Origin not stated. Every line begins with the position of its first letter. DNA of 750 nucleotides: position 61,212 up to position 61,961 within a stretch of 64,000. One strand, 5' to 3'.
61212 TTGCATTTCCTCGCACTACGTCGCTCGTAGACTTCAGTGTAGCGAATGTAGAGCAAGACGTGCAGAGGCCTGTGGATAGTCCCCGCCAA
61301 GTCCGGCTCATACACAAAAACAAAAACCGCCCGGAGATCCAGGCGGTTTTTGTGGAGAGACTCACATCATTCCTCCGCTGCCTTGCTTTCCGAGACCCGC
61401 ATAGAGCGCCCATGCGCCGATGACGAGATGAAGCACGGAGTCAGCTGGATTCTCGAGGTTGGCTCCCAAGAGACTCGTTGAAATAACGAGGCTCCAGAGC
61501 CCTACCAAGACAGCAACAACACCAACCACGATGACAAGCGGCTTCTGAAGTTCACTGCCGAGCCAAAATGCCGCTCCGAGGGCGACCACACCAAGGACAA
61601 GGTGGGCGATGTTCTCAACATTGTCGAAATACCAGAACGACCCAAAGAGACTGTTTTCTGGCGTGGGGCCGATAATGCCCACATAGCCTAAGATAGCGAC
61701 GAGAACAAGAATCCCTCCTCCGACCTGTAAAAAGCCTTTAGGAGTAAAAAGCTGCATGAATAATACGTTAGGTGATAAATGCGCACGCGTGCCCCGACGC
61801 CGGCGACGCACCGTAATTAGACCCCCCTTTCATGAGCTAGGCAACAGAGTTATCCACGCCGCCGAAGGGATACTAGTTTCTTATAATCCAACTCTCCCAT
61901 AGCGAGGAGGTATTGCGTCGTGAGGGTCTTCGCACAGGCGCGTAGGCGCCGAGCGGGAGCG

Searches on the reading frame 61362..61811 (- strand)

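Call 39: search_protein_families(library=pfam, proteins=[window:61362-61811:-], max_evalue=0.001)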
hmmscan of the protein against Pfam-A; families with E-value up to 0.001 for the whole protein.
window:61362-61811:- (149 aa): 1 family
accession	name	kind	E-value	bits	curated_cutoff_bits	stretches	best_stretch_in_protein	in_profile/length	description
PF14325.12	DUF4383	-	3.1e-06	27.9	27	1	30-140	6-124/125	Domain of unknown function (DUF4383)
